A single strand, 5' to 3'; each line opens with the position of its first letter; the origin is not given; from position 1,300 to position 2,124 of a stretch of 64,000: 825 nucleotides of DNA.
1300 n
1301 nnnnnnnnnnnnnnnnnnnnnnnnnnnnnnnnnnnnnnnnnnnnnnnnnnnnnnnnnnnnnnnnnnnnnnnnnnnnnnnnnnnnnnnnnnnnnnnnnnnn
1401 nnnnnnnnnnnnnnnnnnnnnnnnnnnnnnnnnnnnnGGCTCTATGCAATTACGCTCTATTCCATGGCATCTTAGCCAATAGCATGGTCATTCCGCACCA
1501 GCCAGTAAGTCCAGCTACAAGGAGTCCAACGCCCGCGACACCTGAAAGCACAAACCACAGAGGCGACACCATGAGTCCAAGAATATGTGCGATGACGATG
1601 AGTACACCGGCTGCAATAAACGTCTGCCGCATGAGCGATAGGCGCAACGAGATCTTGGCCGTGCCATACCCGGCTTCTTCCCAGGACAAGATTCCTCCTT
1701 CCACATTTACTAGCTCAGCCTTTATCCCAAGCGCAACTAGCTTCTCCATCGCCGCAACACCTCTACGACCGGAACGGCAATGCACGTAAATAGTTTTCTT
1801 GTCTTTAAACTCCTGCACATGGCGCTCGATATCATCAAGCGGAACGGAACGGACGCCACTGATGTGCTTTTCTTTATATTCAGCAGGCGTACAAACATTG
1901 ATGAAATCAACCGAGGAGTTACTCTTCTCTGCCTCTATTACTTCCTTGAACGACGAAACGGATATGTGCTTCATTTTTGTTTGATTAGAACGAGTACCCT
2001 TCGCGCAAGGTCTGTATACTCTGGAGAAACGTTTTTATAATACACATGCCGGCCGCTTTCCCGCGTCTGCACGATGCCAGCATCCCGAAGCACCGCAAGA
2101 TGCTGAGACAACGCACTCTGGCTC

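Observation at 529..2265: Complete sulfide/persulfide-sensing module (BigR/YgaV-like ArsR repressor, YgaP-like membrane rhodanese, Blh/ETHE1-like MBL dioxygenase) with a perfect 12-bp inverted-repeat operator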

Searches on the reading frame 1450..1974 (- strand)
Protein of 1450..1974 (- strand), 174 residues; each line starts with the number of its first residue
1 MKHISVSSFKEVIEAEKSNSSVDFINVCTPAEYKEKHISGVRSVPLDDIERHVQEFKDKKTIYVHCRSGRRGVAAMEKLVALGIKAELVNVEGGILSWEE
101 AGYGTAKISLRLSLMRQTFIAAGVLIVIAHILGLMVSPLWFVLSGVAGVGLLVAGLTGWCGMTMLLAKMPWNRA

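Call 3: search_protein_families(library=pfam, proteins=[window:1450-1974:-], max_evalue=0.01)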
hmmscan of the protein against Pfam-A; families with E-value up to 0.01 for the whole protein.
window:1450-1974:- (174 aa): 2 families
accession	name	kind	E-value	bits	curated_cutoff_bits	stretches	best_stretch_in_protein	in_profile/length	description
PF00581.25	Rhodanese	-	4.7e-12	46.7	22.2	1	16-100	8-101/102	Rhodanese-like domain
PF11127.14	YgaP-like_TM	-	7.4e-06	26.5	25.3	1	120-167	14-59/66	Inner membrane protein YgaP-like, transmembrane domain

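Call 4: search_protein_families(library=ncbifam, proteins=[window:1450-1974:-], max_evalue=0.01)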
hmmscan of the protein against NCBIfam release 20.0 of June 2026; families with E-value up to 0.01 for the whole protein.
window:1450-1974:- (174 aa): 8 families
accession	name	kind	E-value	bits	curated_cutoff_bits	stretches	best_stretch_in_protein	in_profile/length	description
NF005646.0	PRK07411.1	equivalog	5.8e-11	42.1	633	1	1-100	281-381/390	molybdopterin-synthase adenylyltransferase MoeB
NF005902.0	PRK07878.1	equivalog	1.7e-09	37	647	1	10-100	292-383/392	adenylyltransferase/sulfurtransferase MoeZ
NF007627.0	PRK10287.1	equivalog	3.3e-08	33.7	102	1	24-86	23-87/104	thiosulfate sulfurtransferase PspE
NF006444.0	PRK08762.1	equivalog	7.7e-08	31.4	449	1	16-105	24-114/387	molybdopterin-synthase adenylyltransferase MoeB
NF045521.1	rhoda_near_glyco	subfamily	3.5e-07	30.1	145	1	14-103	24-113/144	rhodanese homology domain-containing protein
TIGR02981.1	phageshock_pspE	exception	1.8e-06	28.2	126.3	1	23-85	20-84/101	thiosulfate sulfurtransferase PspE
NF001195.0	PRK00162.1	equivalog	0.0025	18.1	102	1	4-101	7-99/108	thiosulfate sulfurtransferase GlpE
NF033833.0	rhodan_ChrE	equivalog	0.0064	16.5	120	1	9-106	7-105/108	rhodanese family chromate resistance protein ChrE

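Call 8: search_solved_structures(query=window:1450-1974:-, show_alignments=2, max_evalue=0.01)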
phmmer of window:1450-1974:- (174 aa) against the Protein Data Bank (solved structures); distinct sequences matched with E-value up to 0.01: 22.
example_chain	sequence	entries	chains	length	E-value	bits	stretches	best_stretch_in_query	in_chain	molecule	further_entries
2mpn_A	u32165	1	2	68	4.2e-15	59.2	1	111-173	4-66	Inner membrane protein YgaP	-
6mxv_A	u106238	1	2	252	2.1e-09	40.7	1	25-103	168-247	Rhodanese-like family protein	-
3iwh_A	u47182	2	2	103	8.3e-08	35.5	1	19-103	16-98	Rhodanese-like domain protein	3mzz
3icr_A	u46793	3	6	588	8.6e-08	35.4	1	24-95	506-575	Coenzyme A-Disulfide Reductase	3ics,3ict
3foj_A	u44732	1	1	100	1.5e-07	34.7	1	2-100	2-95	uncharacterized protein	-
1yt8_A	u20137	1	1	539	1.3e-06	31.6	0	31-103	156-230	thiosulfate sulfurtransferase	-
3gk5_A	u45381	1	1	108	2.4e-06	30.7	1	25-104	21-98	Uncharacterized rhodanese-related protein TVG0868615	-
2moi_A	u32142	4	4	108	7.1e-06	29.2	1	24-105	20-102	Inner membrane protein YgaP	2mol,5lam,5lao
2mrm_A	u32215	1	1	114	1.1e-05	28.6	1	23-105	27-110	Membrane protein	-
5hbl_A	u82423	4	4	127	1.1e-05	28.5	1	24-105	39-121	Inner membrane protein YgaP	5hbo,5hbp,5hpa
2jtq_A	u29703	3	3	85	1.3e-05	28.4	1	24-84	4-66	Phage shock protein E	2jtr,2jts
2k0z_A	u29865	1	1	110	1.7e-05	28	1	24-103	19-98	Uncharacterized protein hp1203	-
4ocg_A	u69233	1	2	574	0.00017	24.7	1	24-96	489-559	FAD-dependent pyridine nucleotide-disulphide oxidoreductase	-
3nta_A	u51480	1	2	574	0.00027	24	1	24-96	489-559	FAD-dependent pyridine nucleotide-disulphide oxidoreductase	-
5hbq_A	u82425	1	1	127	0.00055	23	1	24-105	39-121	Inner membrane protein YgaP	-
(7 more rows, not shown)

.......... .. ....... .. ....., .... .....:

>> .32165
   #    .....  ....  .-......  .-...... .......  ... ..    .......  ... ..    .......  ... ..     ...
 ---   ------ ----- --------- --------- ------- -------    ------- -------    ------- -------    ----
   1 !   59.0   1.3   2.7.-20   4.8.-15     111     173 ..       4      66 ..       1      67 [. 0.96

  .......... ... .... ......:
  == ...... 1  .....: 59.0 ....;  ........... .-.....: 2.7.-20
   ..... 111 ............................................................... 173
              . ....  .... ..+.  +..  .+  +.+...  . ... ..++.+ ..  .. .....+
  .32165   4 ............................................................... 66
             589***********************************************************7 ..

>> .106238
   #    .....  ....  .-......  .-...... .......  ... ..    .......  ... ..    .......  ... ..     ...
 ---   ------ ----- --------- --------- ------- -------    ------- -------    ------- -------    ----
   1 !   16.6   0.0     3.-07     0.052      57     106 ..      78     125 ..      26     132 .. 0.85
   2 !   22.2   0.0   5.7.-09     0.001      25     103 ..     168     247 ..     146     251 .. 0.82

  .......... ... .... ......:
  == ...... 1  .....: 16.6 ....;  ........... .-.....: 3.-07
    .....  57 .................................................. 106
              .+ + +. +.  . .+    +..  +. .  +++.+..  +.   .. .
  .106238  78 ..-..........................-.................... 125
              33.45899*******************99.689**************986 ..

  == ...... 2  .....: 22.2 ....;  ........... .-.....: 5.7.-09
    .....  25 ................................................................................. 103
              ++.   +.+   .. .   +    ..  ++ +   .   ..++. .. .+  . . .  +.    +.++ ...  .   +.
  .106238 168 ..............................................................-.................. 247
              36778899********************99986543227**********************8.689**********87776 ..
